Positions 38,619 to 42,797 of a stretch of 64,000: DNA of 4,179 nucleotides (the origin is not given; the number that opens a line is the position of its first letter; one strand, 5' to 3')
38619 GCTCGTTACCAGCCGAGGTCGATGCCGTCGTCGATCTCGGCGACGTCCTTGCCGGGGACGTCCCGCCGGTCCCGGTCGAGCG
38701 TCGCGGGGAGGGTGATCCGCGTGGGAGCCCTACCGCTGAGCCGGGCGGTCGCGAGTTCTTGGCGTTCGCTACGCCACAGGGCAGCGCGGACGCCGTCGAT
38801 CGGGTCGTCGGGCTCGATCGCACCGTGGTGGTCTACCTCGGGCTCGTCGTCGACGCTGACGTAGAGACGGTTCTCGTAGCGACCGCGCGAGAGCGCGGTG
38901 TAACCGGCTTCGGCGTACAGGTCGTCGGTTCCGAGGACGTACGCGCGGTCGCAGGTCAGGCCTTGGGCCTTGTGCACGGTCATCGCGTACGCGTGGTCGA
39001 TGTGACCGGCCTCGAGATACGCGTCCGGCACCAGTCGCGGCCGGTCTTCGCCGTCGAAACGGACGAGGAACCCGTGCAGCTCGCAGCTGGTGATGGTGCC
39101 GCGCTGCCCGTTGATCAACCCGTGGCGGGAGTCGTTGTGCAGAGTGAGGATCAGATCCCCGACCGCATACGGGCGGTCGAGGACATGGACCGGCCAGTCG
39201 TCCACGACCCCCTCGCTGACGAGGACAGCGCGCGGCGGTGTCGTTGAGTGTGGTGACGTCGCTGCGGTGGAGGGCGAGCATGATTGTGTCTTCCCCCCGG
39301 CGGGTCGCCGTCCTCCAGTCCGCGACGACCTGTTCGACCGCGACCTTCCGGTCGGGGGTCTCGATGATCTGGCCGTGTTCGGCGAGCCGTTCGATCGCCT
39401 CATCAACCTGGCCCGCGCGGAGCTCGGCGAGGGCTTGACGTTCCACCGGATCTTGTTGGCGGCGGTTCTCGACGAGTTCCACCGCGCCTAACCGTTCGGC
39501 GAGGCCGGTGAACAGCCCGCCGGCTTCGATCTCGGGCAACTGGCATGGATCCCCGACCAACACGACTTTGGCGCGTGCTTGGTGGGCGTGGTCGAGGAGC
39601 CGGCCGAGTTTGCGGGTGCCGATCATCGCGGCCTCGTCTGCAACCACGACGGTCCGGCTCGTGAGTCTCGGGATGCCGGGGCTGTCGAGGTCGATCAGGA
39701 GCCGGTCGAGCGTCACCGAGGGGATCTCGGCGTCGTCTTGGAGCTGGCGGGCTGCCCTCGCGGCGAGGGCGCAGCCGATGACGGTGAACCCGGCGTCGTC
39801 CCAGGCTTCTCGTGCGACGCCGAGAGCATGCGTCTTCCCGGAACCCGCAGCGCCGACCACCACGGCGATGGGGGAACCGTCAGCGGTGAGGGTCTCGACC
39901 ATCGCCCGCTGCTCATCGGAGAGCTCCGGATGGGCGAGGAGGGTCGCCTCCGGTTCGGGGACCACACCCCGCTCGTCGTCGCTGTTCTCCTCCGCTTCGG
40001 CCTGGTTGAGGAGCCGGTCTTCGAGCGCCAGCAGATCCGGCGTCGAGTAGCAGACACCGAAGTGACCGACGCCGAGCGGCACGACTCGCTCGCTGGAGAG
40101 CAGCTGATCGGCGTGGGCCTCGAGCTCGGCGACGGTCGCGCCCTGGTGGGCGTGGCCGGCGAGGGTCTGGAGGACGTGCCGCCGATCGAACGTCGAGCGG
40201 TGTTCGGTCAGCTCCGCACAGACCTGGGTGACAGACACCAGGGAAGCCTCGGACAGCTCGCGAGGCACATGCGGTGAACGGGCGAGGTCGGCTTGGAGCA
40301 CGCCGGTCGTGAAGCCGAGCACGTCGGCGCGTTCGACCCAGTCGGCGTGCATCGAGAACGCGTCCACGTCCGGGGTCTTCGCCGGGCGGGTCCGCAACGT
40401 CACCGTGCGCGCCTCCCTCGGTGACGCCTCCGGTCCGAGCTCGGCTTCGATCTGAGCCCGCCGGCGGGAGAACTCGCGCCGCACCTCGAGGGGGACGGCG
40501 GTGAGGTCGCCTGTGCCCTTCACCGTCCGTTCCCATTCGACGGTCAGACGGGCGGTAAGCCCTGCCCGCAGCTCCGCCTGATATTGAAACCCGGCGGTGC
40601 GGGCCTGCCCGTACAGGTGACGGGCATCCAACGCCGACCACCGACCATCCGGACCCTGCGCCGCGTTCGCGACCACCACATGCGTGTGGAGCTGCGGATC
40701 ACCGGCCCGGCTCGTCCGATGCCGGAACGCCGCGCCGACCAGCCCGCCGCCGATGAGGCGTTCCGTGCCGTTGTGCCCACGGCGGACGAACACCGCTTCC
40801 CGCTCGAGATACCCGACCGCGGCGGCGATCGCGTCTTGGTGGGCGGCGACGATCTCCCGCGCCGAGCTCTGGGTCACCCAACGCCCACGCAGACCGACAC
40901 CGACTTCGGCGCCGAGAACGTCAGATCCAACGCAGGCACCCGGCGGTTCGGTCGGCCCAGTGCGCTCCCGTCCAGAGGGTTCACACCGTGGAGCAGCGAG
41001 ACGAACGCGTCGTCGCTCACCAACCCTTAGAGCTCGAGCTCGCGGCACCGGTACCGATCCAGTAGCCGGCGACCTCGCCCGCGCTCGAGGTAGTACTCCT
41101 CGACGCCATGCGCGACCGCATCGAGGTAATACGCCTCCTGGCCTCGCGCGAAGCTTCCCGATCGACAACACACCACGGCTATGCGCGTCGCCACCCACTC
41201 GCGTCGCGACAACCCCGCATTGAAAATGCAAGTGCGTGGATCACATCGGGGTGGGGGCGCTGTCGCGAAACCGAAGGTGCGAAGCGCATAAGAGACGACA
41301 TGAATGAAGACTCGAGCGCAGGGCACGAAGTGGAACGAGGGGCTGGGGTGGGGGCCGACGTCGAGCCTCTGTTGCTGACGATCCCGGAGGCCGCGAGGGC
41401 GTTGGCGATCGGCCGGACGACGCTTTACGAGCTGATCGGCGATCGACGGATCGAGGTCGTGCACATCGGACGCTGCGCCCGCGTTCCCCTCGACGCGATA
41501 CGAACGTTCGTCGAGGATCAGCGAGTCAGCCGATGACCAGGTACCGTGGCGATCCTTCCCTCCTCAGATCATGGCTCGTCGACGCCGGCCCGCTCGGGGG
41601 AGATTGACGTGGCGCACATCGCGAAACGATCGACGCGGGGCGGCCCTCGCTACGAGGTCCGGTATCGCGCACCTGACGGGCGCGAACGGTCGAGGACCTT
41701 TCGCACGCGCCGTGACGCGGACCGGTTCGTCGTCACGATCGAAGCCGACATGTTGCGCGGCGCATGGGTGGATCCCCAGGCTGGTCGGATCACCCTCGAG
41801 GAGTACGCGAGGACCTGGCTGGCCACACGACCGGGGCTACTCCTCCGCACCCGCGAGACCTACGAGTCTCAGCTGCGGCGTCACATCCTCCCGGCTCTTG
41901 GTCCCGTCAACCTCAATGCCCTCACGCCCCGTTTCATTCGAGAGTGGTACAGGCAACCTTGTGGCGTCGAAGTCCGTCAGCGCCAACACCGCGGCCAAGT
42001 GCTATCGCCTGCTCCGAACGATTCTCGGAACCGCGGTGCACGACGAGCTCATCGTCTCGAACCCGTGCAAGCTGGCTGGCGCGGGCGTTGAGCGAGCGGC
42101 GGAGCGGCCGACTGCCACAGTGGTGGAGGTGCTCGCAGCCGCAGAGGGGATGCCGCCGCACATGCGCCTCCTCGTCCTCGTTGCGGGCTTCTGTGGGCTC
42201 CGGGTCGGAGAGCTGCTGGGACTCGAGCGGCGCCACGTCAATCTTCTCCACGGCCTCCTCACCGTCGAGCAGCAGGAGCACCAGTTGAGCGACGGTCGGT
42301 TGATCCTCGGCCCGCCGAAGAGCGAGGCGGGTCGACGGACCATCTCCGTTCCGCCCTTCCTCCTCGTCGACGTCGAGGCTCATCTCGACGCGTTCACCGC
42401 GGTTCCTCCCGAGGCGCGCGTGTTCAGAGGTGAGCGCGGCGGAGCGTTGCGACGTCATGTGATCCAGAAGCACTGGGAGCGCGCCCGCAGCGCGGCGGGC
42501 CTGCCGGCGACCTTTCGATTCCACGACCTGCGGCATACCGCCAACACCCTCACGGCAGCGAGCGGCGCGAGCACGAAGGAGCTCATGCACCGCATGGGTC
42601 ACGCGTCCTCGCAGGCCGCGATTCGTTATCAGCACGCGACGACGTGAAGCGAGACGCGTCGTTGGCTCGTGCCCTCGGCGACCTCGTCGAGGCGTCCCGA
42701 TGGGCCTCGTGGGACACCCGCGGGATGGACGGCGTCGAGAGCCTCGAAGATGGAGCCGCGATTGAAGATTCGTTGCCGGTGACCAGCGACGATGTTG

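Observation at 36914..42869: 5.9-kb integrative mobilizable element in tRNA-Gly(CCC): int-xis plus a MobF relaxase-helicase with no transfer apparatus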

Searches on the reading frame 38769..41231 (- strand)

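Call 7: search_protein_families(library=pfam, proteins=[window:38769-41231:-], max_evalue=0.01)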
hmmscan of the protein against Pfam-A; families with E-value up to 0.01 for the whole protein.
window:38769-41231:- (820 aa): 8 families
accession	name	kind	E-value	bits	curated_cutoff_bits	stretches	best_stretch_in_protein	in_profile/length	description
PF13604.12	AAA_30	-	1.1e-54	185.6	27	1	436-625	1-189/191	AAA domain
PF08751.17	TrwC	-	2e-48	165.9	25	1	122-303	96-284/286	TrwC relaxase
PF13245.12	AAA_19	-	4.1e-14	53.3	25.1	1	452-567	10-131/134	AAA domain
PF13191.12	AAA_16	-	0.00057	20.9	32.6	1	444-564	15-142/167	AAA ATPase domain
PF25199.1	nSTAND_NTPase5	-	0.0011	19.2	34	1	444-557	32-127/145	Novel STAND NTPase 5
PF13086.12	AAA_11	-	0.0013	19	27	0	528-566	216-251/257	AAA domain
PF22232.2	TraI_hel_assoc_N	-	0.0038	18.3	27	0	478-560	20-99/99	TraI helicase-associated ssDNA bd, N-terminal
PF01443.25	Viral_helicase1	-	0.0074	16.6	21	0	457-569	2-101/228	Viral superfamily 1 RNA helicase core domain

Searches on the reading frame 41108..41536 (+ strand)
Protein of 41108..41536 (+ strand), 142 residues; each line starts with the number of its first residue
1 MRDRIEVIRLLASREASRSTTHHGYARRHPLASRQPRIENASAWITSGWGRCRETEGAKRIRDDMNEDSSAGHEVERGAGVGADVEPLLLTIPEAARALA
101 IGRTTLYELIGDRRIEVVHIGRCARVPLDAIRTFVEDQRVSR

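Call 7: search_protein_families(library=pfam, proteins=[window:41108-41536:+], max_evalue=0.01)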
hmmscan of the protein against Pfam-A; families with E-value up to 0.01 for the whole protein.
window:41108-41536:+ (142 aa): 1 family
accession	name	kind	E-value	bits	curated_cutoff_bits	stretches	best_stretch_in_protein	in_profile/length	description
PF12728.13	HTH_17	-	3e-09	37.4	27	1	89-139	1-51/51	Helix-turn-helix domain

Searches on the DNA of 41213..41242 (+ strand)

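Call 40: build_rna_model(alignment_id=A6, structure=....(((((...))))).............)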
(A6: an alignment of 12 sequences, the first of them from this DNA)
Model R1 built from alignment A6 (12 sequences, 30 columns); structure: as given.
model positions 30; base pairs 5; branch points 0; effective number of sequences 12; information 1.048 bits per position. Calibrated on 0.2 Mb of random sequence (short: E-values are rough).
structure used (alignment columns):
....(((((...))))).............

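Call 41: search_with_rna_model(model_id=R1, sources=[window, L001, L002, L003, L004, L005, L006, L007, L008, L009, L010, L011, L012, L013, L014, L015, L016, L017, L018, L019, L020, L021, L022, L023, L024, L025, L026, L027, L028, L029, L030, L031, L032, L033, L034, L035, L036, L037, L038, L039, L040, L041, L042, L043, L044, L045, L046, L047, L048, L049, L050, L051, L052, L053, L054, L055, L056, L057, L058, L059, L060, L061, L062, L063, L064, L065, L066, L067, L068, L069, L070, L071, L072, L073, L074, L075, L076, L077, L078, L079, L080, L081, L082, L083, L084, L085], max_evalue=1, make_alignment=true)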
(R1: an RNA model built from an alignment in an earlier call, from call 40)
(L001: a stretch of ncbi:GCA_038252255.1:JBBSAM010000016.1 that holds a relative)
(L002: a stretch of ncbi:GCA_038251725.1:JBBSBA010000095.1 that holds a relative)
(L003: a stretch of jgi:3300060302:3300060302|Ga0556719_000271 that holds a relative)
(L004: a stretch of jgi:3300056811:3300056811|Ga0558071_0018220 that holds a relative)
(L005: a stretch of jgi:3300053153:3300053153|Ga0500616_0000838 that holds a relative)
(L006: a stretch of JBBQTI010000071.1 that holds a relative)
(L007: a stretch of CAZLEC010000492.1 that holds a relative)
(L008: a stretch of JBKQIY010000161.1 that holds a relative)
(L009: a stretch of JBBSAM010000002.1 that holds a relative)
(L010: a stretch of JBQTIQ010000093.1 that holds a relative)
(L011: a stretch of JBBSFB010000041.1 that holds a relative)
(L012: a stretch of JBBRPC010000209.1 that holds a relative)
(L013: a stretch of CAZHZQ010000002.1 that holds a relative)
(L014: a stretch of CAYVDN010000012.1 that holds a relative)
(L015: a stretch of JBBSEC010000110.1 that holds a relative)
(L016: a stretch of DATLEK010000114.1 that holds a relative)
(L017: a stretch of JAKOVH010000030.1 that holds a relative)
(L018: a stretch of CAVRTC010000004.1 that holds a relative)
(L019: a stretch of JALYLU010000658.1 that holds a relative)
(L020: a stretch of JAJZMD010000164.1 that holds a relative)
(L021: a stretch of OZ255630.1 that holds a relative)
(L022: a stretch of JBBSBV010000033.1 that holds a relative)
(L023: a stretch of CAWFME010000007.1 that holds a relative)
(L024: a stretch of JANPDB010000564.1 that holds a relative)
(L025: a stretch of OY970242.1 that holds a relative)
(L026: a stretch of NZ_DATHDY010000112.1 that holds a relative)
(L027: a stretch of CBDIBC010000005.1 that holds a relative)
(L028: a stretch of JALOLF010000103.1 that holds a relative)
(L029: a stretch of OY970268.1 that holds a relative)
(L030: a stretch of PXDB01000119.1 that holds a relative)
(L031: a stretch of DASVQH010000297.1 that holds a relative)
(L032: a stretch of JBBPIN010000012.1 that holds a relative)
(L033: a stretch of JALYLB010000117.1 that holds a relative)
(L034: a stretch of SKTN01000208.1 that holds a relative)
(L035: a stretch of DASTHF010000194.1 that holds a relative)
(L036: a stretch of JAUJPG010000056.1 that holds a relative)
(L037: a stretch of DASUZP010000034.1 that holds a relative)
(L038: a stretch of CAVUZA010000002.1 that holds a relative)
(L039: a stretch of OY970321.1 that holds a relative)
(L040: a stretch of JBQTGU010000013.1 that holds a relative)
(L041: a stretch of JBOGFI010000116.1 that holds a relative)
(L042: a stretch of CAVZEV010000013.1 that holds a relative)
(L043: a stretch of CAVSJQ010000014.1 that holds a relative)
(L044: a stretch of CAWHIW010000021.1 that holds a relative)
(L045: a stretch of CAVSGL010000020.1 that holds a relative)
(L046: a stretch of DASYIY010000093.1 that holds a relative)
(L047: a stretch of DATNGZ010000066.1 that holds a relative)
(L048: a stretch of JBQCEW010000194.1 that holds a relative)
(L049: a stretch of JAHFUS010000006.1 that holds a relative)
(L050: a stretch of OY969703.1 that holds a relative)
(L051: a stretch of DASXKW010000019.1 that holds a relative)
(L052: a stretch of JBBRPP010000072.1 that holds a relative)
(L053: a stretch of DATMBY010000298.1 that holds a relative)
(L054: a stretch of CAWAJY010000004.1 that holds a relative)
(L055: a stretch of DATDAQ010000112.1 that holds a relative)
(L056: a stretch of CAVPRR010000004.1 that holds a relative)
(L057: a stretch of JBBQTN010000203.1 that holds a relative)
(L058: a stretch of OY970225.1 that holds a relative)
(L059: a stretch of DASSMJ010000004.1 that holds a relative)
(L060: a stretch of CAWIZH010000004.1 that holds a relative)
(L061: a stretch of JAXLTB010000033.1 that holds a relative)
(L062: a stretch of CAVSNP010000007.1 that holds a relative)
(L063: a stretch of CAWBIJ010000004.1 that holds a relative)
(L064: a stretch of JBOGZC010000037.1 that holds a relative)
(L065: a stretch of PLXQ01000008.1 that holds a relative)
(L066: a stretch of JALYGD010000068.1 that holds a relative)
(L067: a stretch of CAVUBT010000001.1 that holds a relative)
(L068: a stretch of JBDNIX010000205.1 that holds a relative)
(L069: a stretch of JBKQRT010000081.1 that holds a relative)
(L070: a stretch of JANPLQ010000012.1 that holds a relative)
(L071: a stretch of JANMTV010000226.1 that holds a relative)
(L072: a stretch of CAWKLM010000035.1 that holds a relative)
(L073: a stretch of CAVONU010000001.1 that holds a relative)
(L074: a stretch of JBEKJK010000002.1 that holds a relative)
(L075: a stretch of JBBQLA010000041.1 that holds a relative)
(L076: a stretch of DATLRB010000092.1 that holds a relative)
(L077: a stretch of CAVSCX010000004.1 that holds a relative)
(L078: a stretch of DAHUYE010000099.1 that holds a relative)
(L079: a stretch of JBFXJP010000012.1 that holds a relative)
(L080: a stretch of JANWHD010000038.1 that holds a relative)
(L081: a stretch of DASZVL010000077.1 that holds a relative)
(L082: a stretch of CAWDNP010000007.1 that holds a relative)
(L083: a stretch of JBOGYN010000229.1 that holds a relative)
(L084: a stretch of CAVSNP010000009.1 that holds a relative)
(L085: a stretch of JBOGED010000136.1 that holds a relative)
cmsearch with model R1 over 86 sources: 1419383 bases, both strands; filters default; matches with E-value up to 1: 34.
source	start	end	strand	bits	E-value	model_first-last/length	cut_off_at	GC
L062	9944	9973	-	41.7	5.6e-08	1-30/30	no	0.67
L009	9944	9973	-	38.2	5e-07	1-30/30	no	0.6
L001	9929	9958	-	38.1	5.2e-07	1-30/30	no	0.6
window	41213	41242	+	37.8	6.5e-07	1-30/30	no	0.53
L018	9887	9916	-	37.7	6.6e-07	1-30/30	no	0.67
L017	9904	9933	-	36.7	1.2e-06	1-30/30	no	0.57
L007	726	755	-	36.7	1.3e-06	1-30/30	no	0.53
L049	9911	9940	-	36.7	1.3e-06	1-30/30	no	0.67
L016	9538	9567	-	34.7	4.5e-06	1-30/30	no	0.7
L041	4113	4142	-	34.6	4.8e-06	1-30/30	no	0.53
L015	9913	9942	-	31.5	3.4e-05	1-30/30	no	0.6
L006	5219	5248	-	30.9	4.8e-05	1-30/30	no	0.5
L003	9972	10000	-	28.5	0.00023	1-30/30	no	0.62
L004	2750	2778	-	28.5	0.00023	1-30/30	no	0.62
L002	1703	1731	-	26.2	0.00096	1-30/30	no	0.55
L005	9029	9057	-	26.1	0.001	1-30/30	no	0.55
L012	958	987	-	25.8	0.0013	1-30/30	no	0.53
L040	7828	7858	-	24.8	0.0023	1-30/30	no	0.58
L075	6914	6942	-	24.6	0.0026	1-30/30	no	0.66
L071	370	398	-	24.1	0.0037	1-30/30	no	0.62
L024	1547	1576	-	22.8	0.0085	1-30/30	no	0.53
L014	3423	3451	-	22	0.014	1-30/30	no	0.66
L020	868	897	-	19.8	0.054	1-30/30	no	0.6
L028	9843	9871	-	19.2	0.078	1-30/30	no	0.66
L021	8144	8173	-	18.8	0.1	1-30/30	no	0.6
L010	19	48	-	18.2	0.15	1-30/30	no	0.67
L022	9929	9963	-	18.1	0.16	1-30/30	no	0.71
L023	15190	15219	-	18.1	0.16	1-30/30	no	0.7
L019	519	548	+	17.5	0.23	1-30/30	no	0.47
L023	9419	9448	-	17.5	0.23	1-30/30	no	0.5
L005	13921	13941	-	16.8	0.37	1-30/30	no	0.67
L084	9895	9924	+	16.6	0.41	1-30/30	no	0.47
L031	9930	9958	-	15.5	0.84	1-30/30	no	0.62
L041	5966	5994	-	15.3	0.95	1-30/30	no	0.72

Alignment A7: 34 matches aligned to the model, 42 columns, each read 5' to 3' on its own strand. Consensus structure (alignment columns), stored with it:
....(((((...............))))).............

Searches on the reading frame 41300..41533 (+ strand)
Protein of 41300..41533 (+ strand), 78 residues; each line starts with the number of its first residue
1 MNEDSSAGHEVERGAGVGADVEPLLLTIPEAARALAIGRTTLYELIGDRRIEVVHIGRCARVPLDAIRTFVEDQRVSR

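Call 62: search_protein_families(library=ncbifam, proteins=[window:41300-41533:+], max_evalue=0.01)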
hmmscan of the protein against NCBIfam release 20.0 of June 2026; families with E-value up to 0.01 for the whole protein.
seq(78 aa): 1 family
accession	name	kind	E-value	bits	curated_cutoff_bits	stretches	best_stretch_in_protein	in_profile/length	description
TIGR01764.1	excise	domain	6.9e-10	39.1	28.8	1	25-72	1-48/49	excisionase family DNA-binding protein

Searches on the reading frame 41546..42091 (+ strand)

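Call 7: search_protein_families(library=pfam, proteins=[window:41546-42091:+], max_evalue=0.01)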
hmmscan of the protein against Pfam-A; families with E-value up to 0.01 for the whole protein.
window:41546-42091:+ (181 aa): 1 family
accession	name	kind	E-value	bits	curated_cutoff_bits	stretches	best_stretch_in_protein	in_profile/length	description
PF14659.12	Phage_int_SAM_3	-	1.5e-10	41.5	22.6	1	83-135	1-54/58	Phage integrase, N-terminal SAM-like domain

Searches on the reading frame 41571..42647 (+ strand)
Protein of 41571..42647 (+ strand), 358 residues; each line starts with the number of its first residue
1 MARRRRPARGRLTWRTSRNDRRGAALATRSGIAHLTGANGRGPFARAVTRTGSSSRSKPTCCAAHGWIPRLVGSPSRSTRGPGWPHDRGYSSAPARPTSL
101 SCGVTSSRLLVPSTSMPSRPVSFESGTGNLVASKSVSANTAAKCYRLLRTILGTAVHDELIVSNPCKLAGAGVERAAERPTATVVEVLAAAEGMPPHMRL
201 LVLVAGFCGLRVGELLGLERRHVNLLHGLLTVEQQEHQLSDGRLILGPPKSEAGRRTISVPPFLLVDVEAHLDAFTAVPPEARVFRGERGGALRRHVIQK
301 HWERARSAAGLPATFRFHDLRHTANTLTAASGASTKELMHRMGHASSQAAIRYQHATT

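Call 7: search_protein_families(library=pfam, proteins=[window:41571-42647:+], max_evalue=0.01)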
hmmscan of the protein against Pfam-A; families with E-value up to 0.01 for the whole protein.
window:41571-42647:+ (358 aa): 1 family
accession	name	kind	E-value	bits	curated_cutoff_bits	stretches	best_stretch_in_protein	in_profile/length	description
PF00589.27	Phage_integrase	-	2.9e-16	60.2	27.1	1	187-357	11-169/172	Phage integrase family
